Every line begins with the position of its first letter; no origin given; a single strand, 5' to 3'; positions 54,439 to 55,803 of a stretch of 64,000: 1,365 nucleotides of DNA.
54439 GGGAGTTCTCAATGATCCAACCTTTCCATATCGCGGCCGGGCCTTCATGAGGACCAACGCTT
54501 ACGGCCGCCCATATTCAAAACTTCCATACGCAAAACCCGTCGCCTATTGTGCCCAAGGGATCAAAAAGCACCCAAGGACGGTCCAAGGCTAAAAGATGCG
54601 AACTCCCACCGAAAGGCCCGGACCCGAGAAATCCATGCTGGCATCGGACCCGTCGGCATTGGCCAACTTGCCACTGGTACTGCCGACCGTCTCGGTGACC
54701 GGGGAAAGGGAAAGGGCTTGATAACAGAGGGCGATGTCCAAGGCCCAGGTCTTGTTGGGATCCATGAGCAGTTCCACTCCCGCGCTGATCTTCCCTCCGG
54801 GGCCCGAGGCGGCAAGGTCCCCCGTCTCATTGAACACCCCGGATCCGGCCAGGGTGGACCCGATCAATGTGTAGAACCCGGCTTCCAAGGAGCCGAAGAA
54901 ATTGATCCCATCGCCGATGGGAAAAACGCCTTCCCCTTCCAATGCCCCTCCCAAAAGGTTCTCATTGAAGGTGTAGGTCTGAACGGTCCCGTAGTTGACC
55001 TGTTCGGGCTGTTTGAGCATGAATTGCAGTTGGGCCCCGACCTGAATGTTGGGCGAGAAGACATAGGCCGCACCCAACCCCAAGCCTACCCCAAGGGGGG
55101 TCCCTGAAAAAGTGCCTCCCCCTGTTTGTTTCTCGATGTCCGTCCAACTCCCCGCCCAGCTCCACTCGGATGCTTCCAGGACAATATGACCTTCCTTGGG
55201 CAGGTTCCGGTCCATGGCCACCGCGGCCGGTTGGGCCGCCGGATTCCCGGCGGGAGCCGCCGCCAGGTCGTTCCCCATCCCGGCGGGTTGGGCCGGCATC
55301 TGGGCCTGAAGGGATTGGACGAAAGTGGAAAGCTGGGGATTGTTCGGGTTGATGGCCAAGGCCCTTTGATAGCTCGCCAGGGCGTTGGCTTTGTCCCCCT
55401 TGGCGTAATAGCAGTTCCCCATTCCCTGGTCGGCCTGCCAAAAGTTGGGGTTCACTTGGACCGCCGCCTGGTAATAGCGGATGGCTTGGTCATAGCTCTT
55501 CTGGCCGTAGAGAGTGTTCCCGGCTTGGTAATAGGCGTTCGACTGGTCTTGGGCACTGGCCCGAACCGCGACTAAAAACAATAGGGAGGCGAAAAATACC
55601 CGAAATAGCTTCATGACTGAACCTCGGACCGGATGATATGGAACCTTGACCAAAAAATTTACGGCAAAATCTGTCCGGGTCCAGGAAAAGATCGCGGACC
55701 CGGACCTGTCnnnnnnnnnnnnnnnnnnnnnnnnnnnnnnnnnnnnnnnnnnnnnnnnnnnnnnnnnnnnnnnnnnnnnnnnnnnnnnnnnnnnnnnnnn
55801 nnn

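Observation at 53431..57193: Array of four paralogous small TPR proteins: three miniature TPR + beta-barrel outer-membrane proteins with terminal-Phe beta-signal, plus one TPR-only member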

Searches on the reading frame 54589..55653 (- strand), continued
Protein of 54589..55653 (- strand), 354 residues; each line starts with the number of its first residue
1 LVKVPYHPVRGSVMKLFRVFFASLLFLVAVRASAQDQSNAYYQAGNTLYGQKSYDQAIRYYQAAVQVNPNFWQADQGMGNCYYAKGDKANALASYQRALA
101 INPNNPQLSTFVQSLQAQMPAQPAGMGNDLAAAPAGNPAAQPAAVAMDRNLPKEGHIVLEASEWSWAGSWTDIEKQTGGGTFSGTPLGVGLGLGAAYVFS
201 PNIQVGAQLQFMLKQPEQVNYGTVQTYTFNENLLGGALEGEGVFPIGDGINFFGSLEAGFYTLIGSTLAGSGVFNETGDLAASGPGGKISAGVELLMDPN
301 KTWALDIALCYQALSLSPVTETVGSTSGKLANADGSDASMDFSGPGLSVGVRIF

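Call 65: find_encoding_contigs(protein=P0034, flank=6000, max_places=1)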
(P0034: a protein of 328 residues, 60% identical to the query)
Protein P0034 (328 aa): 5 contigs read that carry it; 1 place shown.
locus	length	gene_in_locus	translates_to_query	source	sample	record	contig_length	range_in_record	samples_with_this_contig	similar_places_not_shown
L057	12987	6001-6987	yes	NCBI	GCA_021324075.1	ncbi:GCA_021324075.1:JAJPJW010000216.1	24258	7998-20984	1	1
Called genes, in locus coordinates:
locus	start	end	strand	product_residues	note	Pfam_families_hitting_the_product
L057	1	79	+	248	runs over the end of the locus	-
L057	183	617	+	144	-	-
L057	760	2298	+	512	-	PF06762:LMF1, PF25179:LMF1_C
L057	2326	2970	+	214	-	PF13489:Methyltransf_23, PF07021:MetW (weak), PF13847:Methyltransf_31, PF08241:Methyltransf_11, PF08242:Methyltransf_12, PF13649:Methyltransf_25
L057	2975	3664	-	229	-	PF00702:Hydrolase, PF13419:HAD_2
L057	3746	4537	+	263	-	PF00005:ABC_tran, PF13304:AAA_21 (faint), PF12399:BCA_ABC_TP_C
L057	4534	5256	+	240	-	PF00005:ABC_tran, PF13304:AAA_21 (weak), PF12399:BCA_ABC_TP_C (weak)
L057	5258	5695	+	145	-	PF14559:TPR_19 (faint), PF13181:TPR_8 (faint), PF13414:TPR_11 (faint), PF13432:TPR_16, PF00515:TPR_1, PF07719:TPR_2 (weak)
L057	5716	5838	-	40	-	-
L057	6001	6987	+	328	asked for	PF07719:TPR_2 (weak), PF13181:TPR_8 (faint), PF13432:TPR_16, PF13371:TPR_9 (weak), PF14559:TPR_19 (weak), PF00515:TPR_1 (weak), PF07719:TPR_2 (weak), PF13414:TPR_11 (weak), +1 more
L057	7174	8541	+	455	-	PF05140:ResB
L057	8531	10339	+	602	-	PF01578:Cytochrom_C_asm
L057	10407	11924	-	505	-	PF02074:Peptidase_M32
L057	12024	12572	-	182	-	PF13505:OMP_b-brl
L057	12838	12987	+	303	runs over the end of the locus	PF00364:Biotin_lipoyl (faint), PF25997:BSH_YhbJ (faint), PF25917:BSH_RND (weak), PF25973:BSH_CzcB, PF25990:Beta-barrel_YknX (weak), PF25967:RND-MFP_C (weak), PF25975:CzcB_C (weak)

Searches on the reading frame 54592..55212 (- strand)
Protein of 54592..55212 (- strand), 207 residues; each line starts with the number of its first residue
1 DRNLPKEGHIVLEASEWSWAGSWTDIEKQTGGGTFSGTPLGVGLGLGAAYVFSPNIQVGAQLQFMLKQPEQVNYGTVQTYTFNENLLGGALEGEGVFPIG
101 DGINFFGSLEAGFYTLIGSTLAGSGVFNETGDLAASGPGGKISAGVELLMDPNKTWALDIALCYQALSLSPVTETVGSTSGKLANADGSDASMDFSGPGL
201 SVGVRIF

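Call 18: search_solved_structures(query=A3, max_evalue=10)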
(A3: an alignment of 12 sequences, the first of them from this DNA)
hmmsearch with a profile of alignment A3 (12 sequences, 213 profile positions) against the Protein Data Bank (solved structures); distinct sequences matched with E-value up to 10: 87 (the best 60 are shown).
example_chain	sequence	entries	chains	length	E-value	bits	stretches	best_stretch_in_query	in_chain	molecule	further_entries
1p4t_A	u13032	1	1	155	0.079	15.7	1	31-68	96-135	outer membrane protein NspA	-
8jra_A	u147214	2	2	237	0.11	15.2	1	24-110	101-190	Heat shock protein HSP 90-alpha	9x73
3dzm_A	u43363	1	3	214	0.12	15.1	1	17-59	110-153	Hypothetical conserved protein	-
2qf6_A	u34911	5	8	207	0.12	15.1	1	24-110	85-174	Heat shock protein HSP 90-alpha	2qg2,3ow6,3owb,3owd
5lq9_A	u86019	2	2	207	0.12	15.1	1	24-110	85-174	Heat shock protein HSP 90-alpha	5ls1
2qfo_A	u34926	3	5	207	0.12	15.1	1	24-110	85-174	Heat shock protein HSP 90-alpha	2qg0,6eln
5j20_A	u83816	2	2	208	0.12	15.1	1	24-110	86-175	Heat shock protein HSP 90-alpha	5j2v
5lr1_A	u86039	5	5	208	0.12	15.1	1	24-110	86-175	Heat shock protein HSP 90-alpha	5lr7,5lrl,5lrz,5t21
4lwe_A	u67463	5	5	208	0.12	15.1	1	24-110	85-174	Heat shock protein HSP 90-alpha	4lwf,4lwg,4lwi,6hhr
6ei5_A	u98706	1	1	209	0.12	15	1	24-110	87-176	Heat shock protein HSP 90-alpha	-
2yjw_A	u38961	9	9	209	0.12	15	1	24-110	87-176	HEAT SHOCK PROTEIN HSP 90-ALPHA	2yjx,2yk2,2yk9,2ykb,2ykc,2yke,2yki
3tuh_A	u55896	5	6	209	0.12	15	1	24-110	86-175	Heat shock protein HSP 90-alpha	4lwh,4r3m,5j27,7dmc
5j2x_A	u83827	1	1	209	0.12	15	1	24-110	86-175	Heat shock protein HSP 90-alpha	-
2k5b_A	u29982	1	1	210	0.12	15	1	24-110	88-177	Heat shock protein HSP 90-alpha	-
1osf_A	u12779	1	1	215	0.13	15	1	24-110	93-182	heat shock 90kDa protein 1, alpha; heat shock 90kD protein 1, alpha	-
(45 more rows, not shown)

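Call 23: search_protein_representatives(alignment_id=A3)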
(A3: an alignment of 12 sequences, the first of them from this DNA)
Query: 12 sequences, 213 profile positions. Proteins with E-value up to 0.001 (for the whole library): 131; up to 1e-10: 68; up to 1e-30: 36. The best 131 are listed.
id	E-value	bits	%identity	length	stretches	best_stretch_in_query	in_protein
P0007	7.1e-99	345.9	-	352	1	1-213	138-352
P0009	2.9e-98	343.9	-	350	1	1-213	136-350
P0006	5.4e-96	336.5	-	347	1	1-213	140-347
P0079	4.5e-89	313.9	-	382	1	1-213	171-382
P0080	9.5e-71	254.0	-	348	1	1-212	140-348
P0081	1.6e-61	223.9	-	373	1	1-213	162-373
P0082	7.3e-61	221.7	-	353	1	1-213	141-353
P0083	1.3e-60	220.9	-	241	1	3-213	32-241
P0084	2.0e-54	200.6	-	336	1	1-213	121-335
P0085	1.2e-53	198.1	-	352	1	4-213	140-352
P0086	2.8e-52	193.6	-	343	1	2-212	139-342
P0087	6.9e-52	192.4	-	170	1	44-213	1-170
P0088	2.5e-49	184.0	-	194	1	4-213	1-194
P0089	4.9e-48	179.8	-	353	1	3-213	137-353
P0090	5.7e-47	176.3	-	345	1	8-213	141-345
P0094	2.9e-40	154.4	-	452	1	2-213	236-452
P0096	1.1e-38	149.2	-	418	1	3-212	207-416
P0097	3.6e-37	144.3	-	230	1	1-213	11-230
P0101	2.9e-36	141.3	-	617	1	12-213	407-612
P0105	1.2e-33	132.7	-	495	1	3-213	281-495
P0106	8.1e-33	130.1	-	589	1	4-213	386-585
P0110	1.6e-31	125.8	-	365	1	4-209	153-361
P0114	2.1e-29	118.9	-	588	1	3-213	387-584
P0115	9.8e-29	116.7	-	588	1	3-213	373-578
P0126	1.0e-18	83.9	-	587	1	2-171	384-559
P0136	1.9e-12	63.5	-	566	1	45-213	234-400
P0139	1.9e-11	60.2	-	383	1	6-209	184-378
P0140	2.4e-11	59.9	-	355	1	7-213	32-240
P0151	1.8e-08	50.5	-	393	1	11-213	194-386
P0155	4.4e-08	49.2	-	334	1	21-205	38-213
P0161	1.1e-06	44.6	-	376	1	8-166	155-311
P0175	1.2e-05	41.3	-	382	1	37-211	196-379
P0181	3.9e-05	39.6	-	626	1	45-209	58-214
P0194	2.3e-04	37.1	-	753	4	12-105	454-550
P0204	7.8e-04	35.3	-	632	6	87-110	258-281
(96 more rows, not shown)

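Call 28: search_protein_families(library=pfam, alignment_id=A4, max_evalue=0.001)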
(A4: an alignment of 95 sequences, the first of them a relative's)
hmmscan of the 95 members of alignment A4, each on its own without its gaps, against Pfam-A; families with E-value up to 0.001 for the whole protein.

A. member 1, P0079 (382 aa): 8 families
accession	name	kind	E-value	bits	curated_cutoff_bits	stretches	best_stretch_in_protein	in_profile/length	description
PF00515.34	TPR_1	-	1.3e-08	34.7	27.8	0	32-57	9-34/34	Tetratricopeptide repeat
PF07719.23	TPR_2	-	2.5e-08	33.8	27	0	31-57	8-34/34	Tetratricopeptide repeat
PF14559.12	TPR_19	-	1.6e-07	32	25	1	35-92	2-59/68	Tetratricopeptide repeat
PF13414.12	TPR_11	-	9.2e-05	22.5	26.8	1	34-71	4-41/42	TPR repeat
PF13181.12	TPR_8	-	0.00012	22.4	25.7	0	59-91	2-34/34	Tetratricopeptide repeat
PF13431.12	TPR_17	-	0.00017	22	24.4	1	47-79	2-34/34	Tetratricopeptide repeat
PF13432.12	TPR_16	-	0.00044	21.1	32.7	1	34-92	7-65/65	Tetratricopeptide repeat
PF20841.2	NtrZ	-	0.00054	20.7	27.7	0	213-240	27-54/78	NtrZ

B. families by the number of members that match (of 95 scanned): 50 families (the first 25 are shown)
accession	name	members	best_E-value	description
PF07719.23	TPR_2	36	2.5e-18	Tetratricopeptide repeat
PF00515.34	TPR_1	36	1.9e-16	Tetratricopeptide repeat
PF14559.12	TPR_19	33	7.3e-13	Tetratricopeptide repeat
PF13432.12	TPR_16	29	2.1e-13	Tetratricopeptide repeat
PF13505.12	OMP_b-brl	28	6.8e-18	Outer membrane protein beta-barrel domain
PF13414.12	TPR_11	25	1.2e-13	TPR repeat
PF13428.12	TPR_14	25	2.2e-12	Tetratricopeptide repeat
PF13181.12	TPR_8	23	1.5e-11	Tetratricopeptide repeat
PF13371.12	TPR_9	23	5.9e-07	Tetratricopeptide repeat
PF13431.12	TPR_17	20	1.3e-10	Tetratricopeptide repeat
PF13424.12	TPR_12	16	1.1e-08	Tetratricopeptide repeat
PF13174.12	TPR_6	16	1e-07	Tetratricopeptide repeat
PF23914.1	TPR_CcmH_CycH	8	5.2e-06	Cytochrome c-type biogenesis protein H TPR domain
PF13568.12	OMP_b-brl_2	7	2.3e-06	Outer membrane protein beta-barrel domain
PF13374.12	TPR_10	6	2e-08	Tetratricopeptide repeat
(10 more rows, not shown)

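Call 32: list_cluster_members(proteins=[P0101, P0106, P0114, P0115, P0126, P0094, P0096, P0105, P0136, P0097])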
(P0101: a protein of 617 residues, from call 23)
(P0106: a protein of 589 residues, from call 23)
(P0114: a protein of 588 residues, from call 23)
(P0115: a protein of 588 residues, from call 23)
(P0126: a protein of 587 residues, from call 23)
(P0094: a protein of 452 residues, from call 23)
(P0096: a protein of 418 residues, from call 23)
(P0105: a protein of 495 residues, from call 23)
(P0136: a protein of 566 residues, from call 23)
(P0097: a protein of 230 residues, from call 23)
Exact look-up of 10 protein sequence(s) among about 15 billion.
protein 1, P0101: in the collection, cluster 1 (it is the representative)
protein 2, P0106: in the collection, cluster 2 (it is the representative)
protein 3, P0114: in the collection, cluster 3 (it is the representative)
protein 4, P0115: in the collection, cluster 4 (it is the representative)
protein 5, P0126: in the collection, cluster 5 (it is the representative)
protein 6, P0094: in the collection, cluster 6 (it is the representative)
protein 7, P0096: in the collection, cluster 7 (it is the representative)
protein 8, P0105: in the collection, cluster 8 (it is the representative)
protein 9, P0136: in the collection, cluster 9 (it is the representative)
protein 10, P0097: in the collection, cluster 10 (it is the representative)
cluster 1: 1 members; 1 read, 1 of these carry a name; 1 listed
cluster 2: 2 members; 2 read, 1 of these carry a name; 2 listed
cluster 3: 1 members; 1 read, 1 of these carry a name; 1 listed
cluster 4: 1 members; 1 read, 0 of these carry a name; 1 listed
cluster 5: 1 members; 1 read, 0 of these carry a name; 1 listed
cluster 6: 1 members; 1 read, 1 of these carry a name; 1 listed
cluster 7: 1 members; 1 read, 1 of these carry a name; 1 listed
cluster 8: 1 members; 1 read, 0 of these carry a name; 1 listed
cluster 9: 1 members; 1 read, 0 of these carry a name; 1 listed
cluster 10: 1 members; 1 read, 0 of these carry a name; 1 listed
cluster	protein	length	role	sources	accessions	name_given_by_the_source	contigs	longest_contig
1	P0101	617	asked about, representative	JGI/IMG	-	parvulin-like peptidyl-prolyl isomerase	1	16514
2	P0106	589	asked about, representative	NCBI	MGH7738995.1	MAG: peptidylprolyl isomerase [bacterium]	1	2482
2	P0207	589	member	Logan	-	-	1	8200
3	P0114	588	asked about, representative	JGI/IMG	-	parvulin-like peptidyl-prolyl isomerase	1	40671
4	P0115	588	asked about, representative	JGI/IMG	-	-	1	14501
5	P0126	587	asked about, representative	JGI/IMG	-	-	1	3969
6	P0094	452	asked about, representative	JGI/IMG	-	tetratricopeptide (TPR) repeat protein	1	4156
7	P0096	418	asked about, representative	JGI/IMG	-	hypothetical protein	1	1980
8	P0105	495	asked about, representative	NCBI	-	-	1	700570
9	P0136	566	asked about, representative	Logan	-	-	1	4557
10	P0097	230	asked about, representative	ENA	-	-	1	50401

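Call 54: find_encoding_contigs(protein=P0114, flank=7000, max_places=2)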
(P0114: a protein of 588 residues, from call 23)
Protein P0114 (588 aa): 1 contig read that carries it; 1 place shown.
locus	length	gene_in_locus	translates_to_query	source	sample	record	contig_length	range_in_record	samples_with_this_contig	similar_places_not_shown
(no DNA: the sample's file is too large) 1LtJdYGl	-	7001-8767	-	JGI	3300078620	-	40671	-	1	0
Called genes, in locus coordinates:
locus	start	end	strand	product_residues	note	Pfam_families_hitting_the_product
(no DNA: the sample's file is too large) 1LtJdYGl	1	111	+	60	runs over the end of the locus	PF13490:zf-HC2 (weak)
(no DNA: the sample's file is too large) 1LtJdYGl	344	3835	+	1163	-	PF17757:UvrB_inter, PF00176:SNF2-rel_dom (weak), PF02559:CarD_TRCF_RID, PF04851:ResIII, PF00270:DEAD, PF00271:Helicase_C, PF22590:Cas3-like_C_2 (weak), PF03461:TRCF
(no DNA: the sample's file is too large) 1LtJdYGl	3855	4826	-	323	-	-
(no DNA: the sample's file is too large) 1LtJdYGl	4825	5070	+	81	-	-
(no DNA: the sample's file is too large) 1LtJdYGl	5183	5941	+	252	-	PF13623:SurA_N_2 (weak), PF13624:SurA_N_3 (weak)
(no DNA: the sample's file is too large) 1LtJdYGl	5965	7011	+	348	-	PF13624:SurA_N_3, PF13623:SurA_N_2, PF13145:Rotamase_2, PF13616:Rotamase_3, PF00639:Rotamase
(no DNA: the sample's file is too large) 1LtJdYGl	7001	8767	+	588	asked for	PF13624:SurA_N_3, PF09312:SurA_N, PF13145:Rotamase_2, PF13616:Rotamase_3, PF00639:Rotamase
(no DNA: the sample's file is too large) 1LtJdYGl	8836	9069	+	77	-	-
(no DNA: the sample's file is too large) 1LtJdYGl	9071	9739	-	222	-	PF00702:Hydrolase, PF12710:HAD, PF13419:HAD_2, PF13242:Hydrolase_like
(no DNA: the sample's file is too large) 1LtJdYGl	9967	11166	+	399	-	PF01960:ArgJ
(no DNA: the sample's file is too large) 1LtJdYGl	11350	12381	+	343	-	PF00586:AIRS, PF02769:AIRS_C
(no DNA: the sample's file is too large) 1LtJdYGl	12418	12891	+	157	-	PF02367:TsaE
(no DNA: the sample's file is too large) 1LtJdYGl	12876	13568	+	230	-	PF00814:TsaD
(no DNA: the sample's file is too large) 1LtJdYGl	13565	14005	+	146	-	PF13302:Acetyltransf_3, PF00583:Acetyltransf_1, PF13673:Acetyltransf_10, PF13480:Acetyltransf_6 (weak), PF13508:Acetyltransf_7, PF14542:Acetyltransf_CG (faint), PF08445:FR47 (weak)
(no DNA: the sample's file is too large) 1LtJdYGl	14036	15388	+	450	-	PF07690:MFS_1, PF12832:MFS_1_like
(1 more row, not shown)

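Call 58: search_protein_families(library=pfam, proteins=[P0140, P0155, P0181, P0194, P0204, P0139, P0151, P0161, P0175, P0110], max_evalue=0.0001)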
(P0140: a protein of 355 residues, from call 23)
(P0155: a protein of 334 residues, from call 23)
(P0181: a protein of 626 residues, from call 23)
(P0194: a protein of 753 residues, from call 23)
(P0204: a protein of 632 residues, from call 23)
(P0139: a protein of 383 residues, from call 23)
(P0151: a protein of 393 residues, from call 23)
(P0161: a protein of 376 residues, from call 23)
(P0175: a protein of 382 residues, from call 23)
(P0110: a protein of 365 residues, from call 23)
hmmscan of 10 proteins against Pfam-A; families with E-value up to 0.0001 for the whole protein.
P0140 (355 aa): 4 families
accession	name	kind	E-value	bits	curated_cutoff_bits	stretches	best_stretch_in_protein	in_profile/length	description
PF07719.23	TPR_2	-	2.3e-08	34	27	1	311-342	3-34/34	Tetratricopeptide repeat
PF00515.34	TPR_1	-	4.5e-08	33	27.8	1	311-342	3-34/34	Tetratricopeptide repeat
PF13414.12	TPR_11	-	1.3e-05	25.2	26.8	0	316-342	1-27/42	TPR repeat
PF13431.12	TPR_17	-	3e-05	24.4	24.4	0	300-324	4-28/34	Tetratricopeptide repeat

P0155 (334 aa): 0 families

P0181 (626 aa): 0 families

P0194 (753 aa): 6 families
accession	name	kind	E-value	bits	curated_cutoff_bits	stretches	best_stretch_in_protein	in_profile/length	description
PF20579.4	LapA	-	1.2e-83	276.2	27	6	170-269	2-99/99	LapA domain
PF14452.12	Multi_ubiq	-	1.3e-10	41.8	24.5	0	310-371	6-57/69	Multiubiquitin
PF10387.14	DUF2442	-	2.6e-09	37.6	23.9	0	296-321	4-29/72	Protein of unknown function (DUF2442)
PF22783.1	BapA_N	-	6.1e-08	32.8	27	0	302-328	47-73/123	BapA, prefix-like domain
PF14334.11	DUF4390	-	1.3e-06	28.4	27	0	699-748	4-52/161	Domain of unknown function (DUF4390)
PF22696.2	Putative_PNPOx_2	-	4.3e-06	27.3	27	0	666-730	38-103/129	Pyridoxamine 5'-phosphate oxidase-like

P0204 (632 aa): 10 families
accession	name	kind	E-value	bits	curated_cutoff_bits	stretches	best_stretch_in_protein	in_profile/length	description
PF12733.13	Cadherin-like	-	1.2e-98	324.2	24.2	6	212-300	1-89/89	Cadherin-like beta sandwich domain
PF02746.21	MR_MLE_N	-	8.8e-18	65.1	22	0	273-309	24-60/117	Mandelate racemase / muconate lactonizing enzyme, N-terminal domain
PF09136.16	Glucodextran_B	-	8.3e-14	51.7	27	0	320-397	8-81/83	Glucodextranase, domain B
PF07791.16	Imm11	-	2.7e-07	30.5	22.1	0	273-314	87-129/194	Immunity protein family (Imm11)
PF20068.4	Amphi-Trp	-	6e-07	29.8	27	0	58-86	23-51/93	Amphi-Trp domain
PF21090.3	P-loop_SecA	-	2.9e-06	27.5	27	0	124-168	65-109/205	SecA P-loop domain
PF08522.16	BT_3987-like_N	-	4e-06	28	25.9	0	26-99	36-112/120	BT_3987-like, N-terminal domain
PF11769.13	DUF3313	-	8.6e-06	26.1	26.1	0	79-110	137-167/187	Protein of unknown function (DUF3313)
PF07821.18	Alpha-amyl_C2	-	2.4e-05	25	27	0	323-336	14-27/60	Alpha-amylase C-terminal beta-sheet domain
PF12527.13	DUF3727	-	3.9e-05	24.2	23.8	0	360-395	10-45/97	Protein of unknown function (DUF3727)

P0139 (383 aa): 0 families

P0151 (393 aa): 0 families

P0161 (376 aa): 0 families

P0175 (382 aa): 4 families
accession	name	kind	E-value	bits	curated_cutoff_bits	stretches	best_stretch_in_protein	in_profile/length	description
PF07719.23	TPR_2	-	1.6e-07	31.3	27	0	27-56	5-34/34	Tetratricopeptide repeat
PF00515.34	TPR_1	-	2.5e-06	27.5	27.8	0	58-90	2-34/34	Tetratricopeptide repeat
PF13525.12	YfiO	-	4.3e-05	23.8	25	1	22-92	4-77/203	Outer membrane lipoprotein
PF13505.12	OMP_b-brl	-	6.8e-05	23.5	28.7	0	157-346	22-154/175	Outer membrane protein beta-barrel domain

P0110 (365 aa): 8 families
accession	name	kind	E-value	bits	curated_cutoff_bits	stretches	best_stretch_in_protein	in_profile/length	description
PF13432.12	TPR_16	-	1.2e-11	45.3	32.7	1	26-90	1-65/65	Tetratricopeptide repeat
PF07719.23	TPR_2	-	3e-09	36.7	27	0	57-89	2-34/34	Tetratricopeptide repeat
PF00515.34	TPR_1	-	1.5e-07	31.3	27.8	0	57-89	2-34/34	Tetratricopeptide repeat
PF13428.12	TPR_14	-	2e-07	31.4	23.5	0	57-95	2-40/44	Tetratricopeptide repeat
PF14559.12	TPR_19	-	2.3e-06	28.3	25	1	37-97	6-66/68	Tetratricopeptide repeat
PF13174.12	TPR_6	-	2.4e-06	28.2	26.3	0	58-88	2-32/33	Tetratricopeptide repeat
PF13371.12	TPR_9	-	3.5e-05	24.2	35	1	32-92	5-65/73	Tetratricopeptide repeat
PF13431.12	TPR_17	-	6.2e-05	23.4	24.4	0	44-75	1-32/34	Tetratricopeptide repeat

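Call 63: find_encoding_contigs(protein=P0105, flank=6000, max_places=1)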
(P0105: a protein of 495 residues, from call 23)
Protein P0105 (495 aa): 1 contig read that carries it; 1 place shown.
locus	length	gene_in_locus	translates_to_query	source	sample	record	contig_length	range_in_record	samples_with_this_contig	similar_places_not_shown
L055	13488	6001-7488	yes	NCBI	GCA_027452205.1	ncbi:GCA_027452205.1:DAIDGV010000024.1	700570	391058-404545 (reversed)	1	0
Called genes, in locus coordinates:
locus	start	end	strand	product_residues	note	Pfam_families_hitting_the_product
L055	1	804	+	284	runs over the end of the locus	PF00140:Sigma70_r1_2, PF04542:Sigma70_r2, PF04539:Sigma70_r3 (weak), PF04545:Sigma70_r4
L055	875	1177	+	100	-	PF13411:MerR_1, PF00376:MerR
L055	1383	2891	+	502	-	PF00089:Trypsin, PF13365:Trypsin_2, PF00595:PDZ, PF13180:PDZ_2, PF17820:PDZ_6, PF00595:PDZ (weak), PF13180:PDZ_2, PF17820:PDZ_6 (weak), +1 more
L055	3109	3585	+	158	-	PF13439:Glyco_transf_4, PF13579:Glyco_trans_4_4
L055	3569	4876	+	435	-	PF00534:Glycos_transf_1, PF13692:Glyco_trans_1_4, PF01522:Polysacc_deac_1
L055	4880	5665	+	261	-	PF00535:Glycos_transf_2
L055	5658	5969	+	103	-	PF00581:Rhodanese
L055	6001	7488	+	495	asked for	PF00515:TPR_1 (faint), PF07719:TPR_2 (faint), PF13181:TPR_8 (faint), PF13414:TPR_11 (faint), PF13424:TPR_12 (faint), PF13428:TPR_14 (faint), PF13431:TPR_17 (faint), PF13432:TPR_16 (weak), +1 more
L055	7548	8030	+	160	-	PF01878:EVE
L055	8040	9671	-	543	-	-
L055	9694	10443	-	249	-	PF13489:Methyltransf_23, PF07021:MetW (faint), PF13847:Methyltransf_31, PF08241:Methyltransf_11, PF08242:Methyltransf_12, PF13649:Methyltransf_25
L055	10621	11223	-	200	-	PF00694:Aconitase_C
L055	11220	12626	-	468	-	PF00330:Aconitase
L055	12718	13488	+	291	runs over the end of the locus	PF00126:HTH_1, PF03466:LysR_substrate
